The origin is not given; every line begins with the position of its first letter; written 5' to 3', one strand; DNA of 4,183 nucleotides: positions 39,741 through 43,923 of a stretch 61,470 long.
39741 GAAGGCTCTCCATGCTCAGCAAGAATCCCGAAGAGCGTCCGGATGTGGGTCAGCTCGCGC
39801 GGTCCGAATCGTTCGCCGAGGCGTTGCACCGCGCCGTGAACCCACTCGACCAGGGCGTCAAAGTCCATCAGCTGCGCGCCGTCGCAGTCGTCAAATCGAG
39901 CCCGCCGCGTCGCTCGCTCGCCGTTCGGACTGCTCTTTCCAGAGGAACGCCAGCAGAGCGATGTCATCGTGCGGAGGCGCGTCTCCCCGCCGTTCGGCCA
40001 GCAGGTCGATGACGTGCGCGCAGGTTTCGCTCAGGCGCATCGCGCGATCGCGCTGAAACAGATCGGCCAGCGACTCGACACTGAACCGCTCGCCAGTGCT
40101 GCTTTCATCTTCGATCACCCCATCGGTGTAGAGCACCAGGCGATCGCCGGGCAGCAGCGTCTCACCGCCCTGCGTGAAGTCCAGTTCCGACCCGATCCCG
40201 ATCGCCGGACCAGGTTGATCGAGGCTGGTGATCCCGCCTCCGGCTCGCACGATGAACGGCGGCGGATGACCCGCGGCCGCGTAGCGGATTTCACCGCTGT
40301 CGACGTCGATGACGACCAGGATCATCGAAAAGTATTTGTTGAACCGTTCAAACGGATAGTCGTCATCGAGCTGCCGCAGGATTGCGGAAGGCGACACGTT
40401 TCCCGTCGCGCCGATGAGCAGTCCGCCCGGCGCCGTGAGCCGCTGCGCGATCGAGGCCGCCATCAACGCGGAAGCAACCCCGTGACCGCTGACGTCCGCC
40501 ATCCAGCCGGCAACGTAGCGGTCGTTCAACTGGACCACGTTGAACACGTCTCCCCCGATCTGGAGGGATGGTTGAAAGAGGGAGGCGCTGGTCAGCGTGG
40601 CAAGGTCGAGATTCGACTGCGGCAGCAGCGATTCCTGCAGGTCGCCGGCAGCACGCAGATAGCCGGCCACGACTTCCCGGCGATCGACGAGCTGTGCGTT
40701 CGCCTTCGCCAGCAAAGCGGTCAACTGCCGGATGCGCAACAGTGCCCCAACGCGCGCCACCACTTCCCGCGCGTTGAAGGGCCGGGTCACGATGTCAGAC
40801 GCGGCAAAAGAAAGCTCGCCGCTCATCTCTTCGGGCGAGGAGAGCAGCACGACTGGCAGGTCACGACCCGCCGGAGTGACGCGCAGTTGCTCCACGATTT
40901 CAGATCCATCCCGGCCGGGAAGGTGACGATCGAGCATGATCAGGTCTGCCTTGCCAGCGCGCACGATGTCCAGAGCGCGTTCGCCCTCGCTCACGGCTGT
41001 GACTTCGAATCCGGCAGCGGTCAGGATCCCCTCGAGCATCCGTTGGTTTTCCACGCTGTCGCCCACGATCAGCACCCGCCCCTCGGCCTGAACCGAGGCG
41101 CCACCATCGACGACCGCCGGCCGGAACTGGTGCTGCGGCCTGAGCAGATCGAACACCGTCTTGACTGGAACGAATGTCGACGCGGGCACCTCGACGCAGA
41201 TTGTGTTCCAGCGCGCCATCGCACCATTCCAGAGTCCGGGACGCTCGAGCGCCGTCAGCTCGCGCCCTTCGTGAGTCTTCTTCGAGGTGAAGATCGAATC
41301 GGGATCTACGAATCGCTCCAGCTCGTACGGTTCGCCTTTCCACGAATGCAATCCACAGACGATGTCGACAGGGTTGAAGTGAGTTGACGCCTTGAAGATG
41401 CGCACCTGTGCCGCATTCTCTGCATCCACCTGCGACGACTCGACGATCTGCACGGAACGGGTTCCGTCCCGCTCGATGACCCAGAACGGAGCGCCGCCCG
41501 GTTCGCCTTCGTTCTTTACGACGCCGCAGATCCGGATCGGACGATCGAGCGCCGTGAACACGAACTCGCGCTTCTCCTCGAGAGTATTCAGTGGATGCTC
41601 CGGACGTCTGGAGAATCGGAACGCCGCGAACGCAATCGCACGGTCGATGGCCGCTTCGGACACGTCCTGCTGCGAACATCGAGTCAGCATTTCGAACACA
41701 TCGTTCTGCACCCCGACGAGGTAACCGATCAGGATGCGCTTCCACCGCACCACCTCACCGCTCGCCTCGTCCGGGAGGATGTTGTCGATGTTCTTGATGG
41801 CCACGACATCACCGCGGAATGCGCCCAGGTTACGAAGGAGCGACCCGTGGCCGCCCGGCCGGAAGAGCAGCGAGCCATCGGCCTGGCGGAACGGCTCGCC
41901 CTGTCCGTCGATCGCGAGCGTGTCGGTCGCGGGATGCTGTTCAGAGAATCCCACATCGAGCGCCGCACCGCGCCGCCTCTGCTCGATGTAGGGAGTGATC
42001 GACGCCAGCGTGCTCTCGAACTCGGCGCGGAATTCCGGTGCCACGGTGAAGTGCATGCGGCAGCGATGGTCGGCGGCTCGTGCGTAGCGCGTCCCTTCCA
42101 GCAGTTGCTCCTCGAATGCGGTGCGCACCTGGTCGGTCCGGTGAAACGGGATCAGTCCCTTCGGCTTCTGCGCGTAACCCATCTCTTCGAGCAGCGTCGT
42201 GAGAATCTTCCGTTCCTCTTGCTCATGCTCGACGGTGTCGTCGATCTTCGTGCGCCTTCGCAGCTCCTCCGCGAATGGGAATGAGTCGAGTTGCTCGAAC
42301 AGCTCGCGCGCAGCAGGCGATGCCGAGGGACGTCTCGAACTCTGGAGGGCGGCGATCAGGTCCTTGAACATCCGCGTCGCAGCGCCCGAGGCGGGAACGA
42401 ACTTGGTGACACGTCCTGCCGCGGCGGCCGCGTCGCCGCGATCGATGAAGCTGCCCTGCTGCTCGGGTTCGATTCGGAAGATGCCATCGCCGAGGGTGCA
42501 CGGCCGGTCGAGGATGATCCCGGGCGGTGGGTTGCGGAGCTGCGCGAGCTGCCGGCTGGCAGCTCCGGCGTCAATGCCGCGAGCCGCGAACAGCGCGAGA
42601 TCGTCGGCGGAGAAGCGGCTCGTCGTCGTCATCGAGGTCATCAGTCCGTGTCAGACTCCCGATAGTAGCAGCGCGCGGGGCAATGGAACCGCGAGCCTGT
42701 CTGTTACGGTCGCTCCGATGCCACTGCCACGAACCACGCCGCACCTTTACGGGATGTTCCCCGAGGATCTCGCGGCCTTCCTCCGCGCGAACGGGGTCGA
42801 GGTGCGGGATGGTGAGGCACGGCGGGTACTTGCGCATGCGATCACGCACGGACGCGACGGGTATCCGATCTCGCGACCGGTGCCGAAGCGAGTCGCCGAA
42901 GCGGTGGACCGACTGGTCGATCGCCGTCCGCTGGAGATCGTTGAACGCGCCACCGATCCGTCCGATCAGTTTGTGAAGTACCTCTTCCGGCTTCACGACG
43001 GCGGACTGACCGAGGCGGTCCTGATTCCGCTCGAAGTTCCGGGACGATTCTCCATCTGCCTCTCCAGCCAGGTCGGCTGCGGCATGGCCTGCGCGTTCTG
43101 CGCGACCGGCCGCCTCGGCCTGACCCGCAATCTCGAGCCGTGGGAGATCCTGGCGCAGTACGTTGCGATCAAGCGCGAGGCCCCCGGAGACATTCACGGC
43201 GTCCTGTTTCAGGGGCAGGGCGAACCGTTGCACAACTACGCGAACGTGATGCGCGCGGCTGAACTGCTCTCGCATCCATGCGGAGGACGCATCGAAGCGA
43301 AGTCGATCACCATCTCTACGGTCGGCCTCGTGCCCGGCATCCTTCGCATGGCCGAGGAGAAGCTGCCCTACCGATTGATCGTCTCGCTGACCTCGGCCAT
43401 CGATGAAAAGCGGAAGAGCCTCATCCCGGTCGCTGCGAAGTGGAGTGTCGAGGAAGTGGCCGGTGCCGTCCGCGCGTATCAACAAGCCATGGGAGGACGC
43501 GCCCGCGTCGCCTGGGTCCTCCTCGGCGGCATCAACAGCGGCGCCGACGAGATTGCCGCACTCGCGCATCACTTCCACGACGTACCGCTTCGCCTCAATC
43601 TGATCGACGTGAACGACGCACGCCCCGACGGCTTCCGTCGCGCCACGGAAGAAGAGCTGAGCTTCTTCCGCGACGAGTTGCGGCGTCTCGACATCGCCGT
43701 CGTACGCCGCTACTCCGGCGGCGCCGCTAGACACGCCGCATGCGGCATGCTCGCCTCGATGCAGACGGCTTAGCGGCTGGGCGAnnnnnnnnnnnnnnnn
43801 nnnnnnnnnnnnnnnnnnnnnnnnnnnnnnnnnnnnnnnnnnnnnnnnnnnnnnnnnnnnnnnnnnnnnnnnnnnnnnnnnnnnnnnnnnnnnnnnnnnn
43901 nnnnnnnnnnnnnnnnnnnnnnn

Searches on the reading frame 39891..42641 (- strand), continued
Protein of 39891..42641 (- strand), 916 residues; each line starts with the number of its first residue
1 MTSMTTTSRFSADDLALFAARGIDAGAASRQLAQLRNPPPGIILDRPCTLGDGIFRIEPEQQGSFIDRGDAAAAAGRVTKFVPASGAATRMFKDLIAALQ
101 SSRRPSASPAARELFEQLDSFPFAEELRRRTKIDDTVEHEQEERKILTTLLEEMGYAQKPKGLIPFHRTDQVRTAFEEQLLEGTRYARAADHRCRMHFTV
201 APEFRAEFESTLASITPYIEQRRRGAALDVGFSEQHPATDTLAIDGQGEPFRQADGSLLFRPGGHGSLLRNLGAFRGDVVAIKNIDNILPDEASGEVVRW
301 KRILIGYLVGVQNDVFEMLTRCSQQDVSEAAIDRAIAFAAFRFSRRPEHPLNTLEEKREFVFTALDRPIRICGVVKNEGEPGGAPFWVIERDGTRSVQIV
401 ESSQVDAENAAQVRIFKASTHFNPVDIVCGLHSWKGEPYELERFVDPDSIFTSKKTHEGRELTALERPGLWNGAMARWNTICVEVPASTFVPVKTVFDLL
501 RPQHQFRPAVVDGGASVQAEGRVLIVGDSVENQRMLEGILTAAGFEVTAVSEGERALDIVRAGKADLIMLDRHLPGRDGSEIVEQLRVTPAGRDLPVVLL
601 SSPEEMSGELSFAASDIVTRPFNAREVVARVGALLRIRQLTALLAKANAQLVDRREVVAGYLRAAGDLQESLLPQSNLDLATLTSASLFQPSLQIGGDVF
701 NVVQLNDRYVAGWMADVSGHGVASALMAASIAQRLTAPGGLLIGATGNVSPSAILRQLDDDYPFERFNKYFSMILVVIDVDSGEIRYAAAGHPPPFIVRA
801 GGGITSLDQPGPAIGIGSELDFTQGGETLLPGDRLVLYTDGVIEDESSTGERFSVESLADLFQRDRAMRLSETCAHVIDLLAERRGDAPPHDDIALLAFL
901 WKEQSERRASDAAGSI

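Call 40: find_related_loci(query=A1, collection=genome_contigs, flank=10000)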
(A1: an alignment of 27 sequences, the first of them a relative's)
Query A1 (916 aa) in genome_contigs; peptide patterns used: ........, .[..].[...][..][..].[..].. (x = any residue, [..] = any of these).
600 stretches matched a pattern (row limit reached: there are more); 575 encode a relative of the query (tblastn E <= 1e-3); the best 80 are kept; 80 distinct loci.
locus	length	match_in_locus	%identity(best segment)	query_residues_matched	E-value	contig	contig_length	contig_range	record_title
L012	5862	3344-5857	53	14-850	0e+0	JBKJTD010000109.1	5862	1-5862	MAG: Vicinamibacterales bacterium isolate ant_bin.605 k117_4024208, whole genome shotgun sequence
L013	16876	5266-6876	41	9-517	4e-116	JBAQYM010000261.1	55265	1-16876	MAG: Syntrophobacteraceae bacterium isolate MFD12011_ilm_asm_bin22 k127_112193, whole genome shotgun sequence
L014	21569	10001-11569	42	1-505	1e-114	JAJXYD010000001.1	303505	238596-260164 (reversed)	MAG: Deltaproteobacteria bacterium isolate BP6.bin57 NODE_27_length_303505_cov_3.880380, whole genome shotgun sequence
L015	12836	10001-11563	43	9-505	1e-114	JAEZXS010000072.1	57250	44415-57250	MAG: Proteobacteria bacterium isolate OH_PFB_21 k127_840185, whole genome shotgun sequence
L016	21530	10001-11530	38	1-507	1e-112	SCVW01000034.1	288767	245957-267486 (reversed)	MAG: Smithella sp. isolate SDB_sulfate1 contig-11000002, whole genome shotgun sequence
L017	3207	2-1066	40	160-518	2e-86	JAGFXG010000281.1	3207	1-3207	MAG: Deltaproteobacteria bacterium isolate CTSoil_056 scaffold_77937, whole genome shotgun sequence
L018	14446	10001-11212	39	523-913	1e-78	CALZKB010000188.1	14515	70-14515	MAG: Thermoanaerobaculia bacterium isolate FO_M_Acidobacteriota_07 genome assembly, contig: scaffold_8068, whole genome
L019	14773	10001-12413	30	521-912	2e-48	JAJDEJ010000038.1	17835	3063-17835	MAG: Planctomycetaceae bacterium isolate OFTM354 OFTM354_37, whole genome shotgun sequence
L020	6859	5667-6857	29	519-897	1e-43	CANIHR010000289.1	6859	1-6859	MAG: Bryobacterales bacterium isolate RE-9nov16-157 genome assembly, contig: RE-9nov16-C31538, whole genome shotgun sequ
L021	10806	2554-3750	35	523-899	3e-56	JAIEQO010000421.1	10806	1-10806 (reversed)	MAG: Gemmataceae bacterium isolate co.spades.METABAT.1kb_006 c_000000428153, whole genome shotgun sequence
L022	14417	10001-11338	29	456-897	1e-42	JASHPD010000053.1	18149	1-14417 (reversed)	MAG: Acidobacteriaceae bacterium isolate JOPF040 JOPF_NEAR_contig_308058, whole genome shotgun sequence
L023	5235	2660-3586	35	594-901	2e-42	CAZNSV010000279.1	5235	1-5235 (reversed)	MAG TPA_asm: uncultured Desulfovibrionaceae bacterium isolate SRP093185_co1_23 genome assembly, contig: NODE_11981_lengt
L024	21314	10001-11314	29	498-912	3e-41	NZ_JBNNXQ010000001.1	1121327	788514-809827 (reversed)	Aliiroseovarius marinus strain S168 Scaffold1, whole genome shotgun sequence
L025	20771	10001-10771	39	645-897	4e-41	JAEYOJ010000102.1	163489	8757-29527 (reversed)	MAG: Proteobacteria bacterium isolate OH_CBB_149 k127_993193, whole genome shotgun sequence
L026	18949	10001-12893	30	522-899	3e-40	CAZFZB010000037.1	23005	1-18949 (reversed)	MAG TPA_asm: uncultured Chromatiaceae bacterium isolate binchicken_co245_23 genome assembly, contig: NODE_2138_length_23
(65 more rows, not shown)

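Call 54: search_protein_families(library=pfam, proteins=[L014:8766-9872:+, L014:11661-12569:-, L016:8580-9731:-, L016:11631-12602:-, L015:8555-9880:-, L015:11747-12418:+, L013:3850-4920:+, L013:6995-8671:-, L012:1004-2809:+, L012:2806-3306:+], max_evalue=0.001)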
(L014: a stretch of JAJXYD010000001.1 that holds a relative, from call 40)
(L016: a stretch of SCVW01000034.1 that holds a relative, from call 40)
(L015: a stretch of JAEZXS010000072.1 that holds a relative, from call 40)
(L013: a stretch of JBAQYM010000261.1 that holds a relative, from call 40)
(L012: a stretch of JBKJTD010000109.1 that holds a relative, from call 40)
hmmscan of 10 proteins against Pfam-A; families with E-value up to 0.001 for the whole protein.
L014:8766-9872:+ (368 aa): 6 families
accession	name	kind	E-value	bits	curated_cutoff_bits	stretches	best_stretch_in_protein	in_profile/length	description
PF00639.27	Rotamase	-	5.8e-32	111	21.7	1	225-320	1-97/97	PPIC-type PPIASE domain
PF13616.12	Rotamase_3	-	6.1e-31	107.8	22.5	1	217-322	12-116/116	PPIC-type PPIASE domain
PF13624.11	SurA_N_3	-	1.5e-23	83.9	27.2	1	42-188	12-161/162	SurA-like N-terminal domain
PF13145.12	Rotamase_2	-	1.2e-22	81.4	27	1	199-334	1-121/121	PPIC-type PPIASE domain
PF13623.11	SurA_N_2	-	1.3e-19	70.9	28.5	1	44-151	12-121/145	SurA-like N-terminal domain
PF09312.16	SurA_N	-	1.4e-08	35.4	30.8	1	76-187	5-116/118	SurA N-terminal domain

L014:11661-12569:- (302 aa): 2 families
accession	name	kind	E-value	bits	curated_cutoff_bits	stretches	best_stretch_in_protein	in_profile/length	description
PF03466.25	LysR_substrate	-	1.2e-42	146.1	28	1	91-297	3-207/209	LysR substrate binding domain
PF00126.33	HTH_1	-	4.8e-16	58.9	26.6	1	6-64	2-59/60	Bacterial regulatory helix-turn-helix protein, lysR family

L016:8580-9731:- (383 aa): 3 families
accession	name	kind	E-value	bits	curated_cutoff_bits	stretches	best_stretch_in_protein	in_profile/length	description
PF01464.25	SLT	-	1.8e-21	76.3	21.3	1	99-199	4-105/117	Transglycosylase SLT domain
PF01476.26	LysM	-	1.2e-18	67.3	20.9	1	327-369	1-42/43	LysM domain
PF23473.1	LysM3_LYK4_5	-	6.3e-05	23.4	29.3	1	327-363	5-40/48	LYK4/5 LysM3 domain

L016:11631-12602:- (323 aa): 3 families
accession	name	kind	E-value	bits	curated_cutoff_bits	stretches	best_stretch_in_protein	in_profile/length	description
PF18297.6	NFACT-R_2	-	3.2e-19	69.4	26.9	1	222-320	1-102/104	NFACT protein RNA binding domain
PF02568.20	ThiI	-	9.3e-08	32.3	20.5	1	3-139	5-144/197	Thiamine biosynthesis protein (ThiI)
PF03054.22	tRNA_Me_trans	-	0.00088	19.4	20.6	0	5-113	4-131/202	tRNA methyl transferase HUP domain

L015:8555-9880:- (441 aa): 0 families

L015:11747-12418:+ (223 aa): 0 families

L013:3850-4920:+ (356 aa): 6 families
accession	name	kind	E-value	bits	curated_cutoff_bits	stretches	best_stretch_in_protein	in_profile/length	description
PF00639.27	Rotamase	-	2.3e-30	105.9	21.7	1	215-308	1-96/97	PPIC-type PPIASE domain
PF13616.12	Rotamase_3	-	1.8e-29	103.1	22.5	1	206-311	11-116/116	PPIC-type PPIASE domain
PF13145.12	Rotamase_2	-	3.7e-19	70.1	27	1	190-323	2-121/121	PPIC-type PPIASE domain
PF13624.11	SurA_N_3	-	3.9e-17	63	27.2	1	59-178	35-161/162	SurA-like N-terminal domain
PF13623.11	SurA_N_2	-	1.1e-16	61.5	28.5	1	57-145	35-129/145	SurA-like N-terminal domain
PF09312.16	SurA_N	-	2.1e-07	31.6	30.8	1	65-177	5-116/118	SurA N-terminal domain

L013:6995-8671:- (558 aa): 1 family
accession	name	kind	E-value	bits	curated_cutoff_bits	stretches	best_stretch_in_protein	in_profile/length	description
PF00343.26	Phosphorylase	-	2.1e-29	102.8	27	1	253-480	323-579/713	Carbohydrate phosphorylase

L012:1004-2809:+ (601 aa): 4 families
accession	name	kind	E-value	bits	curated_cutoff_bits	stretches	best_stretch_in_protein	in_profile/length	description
PF00535.33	Glycos_transf_2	-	1.3e-12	48.5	23.3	1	115-239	2-128/168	Glycosyl transferase family 2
PF13641.12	Glyco_tranf_2_3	-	6.4e-10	39.9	27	1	115-404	5-225/230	Glycosyltransferase like family 2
PF13632.12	Glyco_trans_2_3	-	9.3e-07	29.3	27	1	341-460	77-180/198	Glycosyl transferase family group 2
PF03552.20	Cellulose_synt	-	0.00051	19.1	24.7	0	360-569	422-647/722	Cellulose synthase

L012:2806-3306:+ (166 aa): 0 families

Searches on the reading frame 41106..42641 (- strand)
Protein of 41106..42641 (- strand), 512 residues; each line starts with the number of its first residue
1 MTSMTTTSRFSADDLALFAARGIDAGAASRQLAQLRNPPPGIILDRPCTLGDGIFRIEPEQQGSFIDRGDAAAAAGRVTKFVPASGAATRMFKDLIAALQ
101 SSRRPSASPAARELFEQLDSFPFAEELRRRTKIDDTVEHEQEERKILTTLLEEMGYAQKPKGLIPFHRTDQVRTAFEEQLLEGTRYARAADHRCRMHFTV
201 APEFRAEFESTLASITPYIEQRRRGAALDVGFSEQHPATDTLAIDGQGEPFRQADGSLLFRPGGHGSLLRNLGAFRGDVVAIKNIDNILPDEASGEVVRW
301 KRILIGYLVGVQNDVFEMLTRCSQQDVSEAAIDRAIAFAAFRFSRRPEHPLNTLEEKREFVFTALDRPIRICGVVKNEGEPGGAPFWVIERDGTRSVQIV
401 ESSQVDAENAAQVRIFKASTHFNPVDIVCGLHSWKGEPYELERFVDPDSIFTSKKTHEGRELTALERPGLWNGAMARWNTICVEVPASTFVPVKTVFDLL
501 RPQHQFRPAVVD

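Call 46: predict_structure(alignment_id=A4)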
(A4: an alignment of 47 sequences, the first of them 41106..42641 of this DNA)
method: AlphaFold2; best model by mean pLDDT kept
length: 512 residues; sequences in the alignment: 47
mean_pLDDT: 91.4   pTM: 0.91
mean pLDDT of the five models: 91.4, 91.2, 90.4, 90.3, 89.9
residues with pLDDT >= 90: 378; 70-90: 109; 50-70: 16; < 50: 9
segments of 3 or more residues with pLDDT < 50: 1-7
pLDDT, mean of each block of 10 residues (from residue 1): 49 90 85 89 95 97 98 98 85 97 97 96 96 93 98 95 93 96 98 96 94 98 96 73 90 91 71 92 95 97 99 98 97 98 93 97 97 92 90 90 91 96 93 96 82 87 81 82 96 94 82 47
secondary structure, 60 per line:
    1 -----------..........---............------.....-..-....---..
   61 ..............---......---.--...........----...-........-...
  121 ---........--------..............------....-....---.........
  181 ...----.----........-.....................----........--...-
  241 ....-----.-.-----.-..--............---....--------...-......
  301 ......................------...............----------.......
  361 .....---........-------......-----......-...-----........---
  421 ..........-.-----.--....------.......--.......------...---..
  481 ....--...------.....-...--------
elements in order: H12-21 H25-36 E43-47 E52-55 H59-74 E78-83 H90-100 H109-116 H124-131 H140-153 E165-168 E172-174 H175-183 E193-200 H202-222 E227-234 E241-244 H264-275 E279-282 H295-322 H329-343 H354-365 E369-376 E384-389 E395-400 H410-417 E421-430 H441-444 E451-457 E460-466 E479-484 H496-500

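Call 49: fold_search(model_id=the predicted structure, library=pdb)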
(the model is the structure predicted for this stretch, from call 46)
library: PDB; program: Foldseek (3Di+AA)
matches with E <= 10: 347; with E <= 0.001: 65
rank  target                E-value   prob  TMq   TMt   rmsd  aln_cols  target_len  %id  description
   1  6tn3_B                7.5e-11  1.00  0.46  0.51  10.9       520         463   14  Crystal Structure of Aspergillus fumigatus UDP-N-acetylglucosamine pyrophosphorylase in complex with GlcNAc-1P (released 2020-04-01)
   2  6g9w_A                9.5e-11  1.00  0.47  0.52   6.5       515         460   13  Crystal Structure of Aspergillus fumigatus UDP-N-acetylglucosamine pyrophosphorylase in complex with UTP (released 2019-04-24)
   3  3r3i_A                1.3e-10  1.00  0.45  0.49   9.4       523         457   13  Crystal Structure of C-terminal truncation of UDP-glucose Pyrophosphorylase of Homo sapiens (released 2012-03-21)
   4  9g5y_A                1.5e-10  1.00  0.48  0.54   7.0       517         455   12  The structure of Aspergillus fumigatus UDP-GlcNAc pyrophosphorylase in complex with a fragment (released 2025-07-30)
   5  9g53_C                1.9e-10  1.00  0.49  0.53   7.8       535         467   12  The structure of Aspergillus fumigatus UDP-GlcNAc pyrophosphorylase in complex with a fragment (released 2025-07-30)
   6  4bqh                  2.0e-10  1.00  0.51  0.50   6.4       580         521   14  Crystal structure of the uridine diphosphate N-acetylglucosamine pyrophosphorylase from Trypanosoma brucei in complex wi (released 2013-07-17)
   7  9g53_D                2.9e-10  1.00  0.51  0.55   6.5       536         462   11  The structure of Aspergillus fumigatus UDP-GlcNAc pyrophosphorylase in complex with a fragment (released 2025-07-30)
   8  2yqj_A                2.9e-10  1.00  0.51  0.55   6.7       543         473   13  Crystal Structure of uridine-diphospho-N-acetylglucosamine pyrophosphorylase from Candida albicans, in the reaction-co (released 2007-05-22)
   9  2yqj_B                2.9e-10  1.00  0.50  0.54   6.2       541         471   11  Crystal Structure of uridine-diphospho-N-acetylglucosamine pyrophosphorylase from Candida albicans, in the reaction-co (released 2007-05-22)
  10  9swy_A                3.7e-10  1.00  0.50  0.54   6.2       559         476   12  The structure of AfUAP1 in complex with GlcNAc-1P (released 2026-01-28)
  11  9g5f_C                3.9e-10  1.00  0.49  0.54   6.8       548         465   12  The structure of Aspergillus fumigatus UDP-GlcNAc pyrophosphorylase in complex with a fragment (released 2025-07-30)
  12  6g9w_B                5.0e-10  1.00  0.51  0.55   6.6       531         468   13  Crystal Structure of Aspergillus fumigatus UDP-N-acetylglucosamine pyrophosphorylase in complex with UTP (released 2019-04-24)
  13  8yp3_B                5.6e-10  1.00  0.49  0.54   5.4       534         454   14  Crystal structure of UDP-N-acetylglucosamine pyrophosphorylase from Spodoptera frugiperda in complex with UDP-GlcNAc (released 2024-08-07)
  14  3r3i_D                5.9e-10  1.00  0.38  0.42  19.1       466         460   14  Crystal Structure of C-terminal truncation of UDP-glucose Pyrophosphorylase of Homo sapiens (released 2012-03-21)
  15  4bma_A                6.7e-10  1.00  0.46  0.50  11.2       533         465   13  structural of Aspergillus fumigatus UDP-N-acetylglucosamine pyrophosphorylase (released 2013-05-15)
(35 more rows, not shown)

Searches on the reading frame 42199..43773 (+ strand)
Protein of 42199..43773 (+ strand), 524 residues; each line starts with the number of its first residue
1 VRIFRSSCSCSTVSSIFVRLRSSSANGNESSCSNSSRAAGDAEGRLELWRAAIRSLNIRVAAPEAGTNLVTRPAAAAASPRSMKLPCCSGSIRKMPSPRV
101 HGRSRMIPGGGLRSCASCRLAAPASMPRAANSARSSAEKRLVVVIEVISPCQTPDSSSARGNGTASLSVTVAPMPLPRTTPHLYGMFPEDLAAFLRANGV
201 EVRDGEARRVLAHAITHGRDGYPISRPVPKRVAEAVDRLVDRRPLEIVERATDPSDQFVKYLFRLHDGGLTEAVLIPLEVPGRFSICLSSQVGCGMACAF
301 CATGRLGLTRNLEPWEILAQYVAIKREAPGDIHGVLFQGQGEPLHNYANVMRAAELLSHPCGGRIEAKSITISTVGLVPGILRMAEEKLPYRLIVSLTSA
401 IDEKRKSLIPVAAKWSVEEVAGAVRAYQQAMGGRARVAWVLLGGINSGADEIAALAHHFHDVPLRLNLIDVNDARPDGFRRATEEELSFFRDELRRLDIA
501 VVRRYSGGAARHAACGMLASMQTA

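Call 26: search_protein_families(library=pfam, proteins=[window:42199-43773:+], max_evalue=0.001)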
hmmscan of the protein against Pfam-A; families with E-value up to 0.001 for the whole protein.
window:42199-43773:+ (524 aa): 1 family
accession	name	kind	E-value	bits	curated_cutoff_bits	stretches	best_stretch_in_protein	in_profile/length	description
PF04055.27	Radical_SAM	-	3.3e-08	34.3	29.5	1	290-431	3-140/166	Radical SAM superfamily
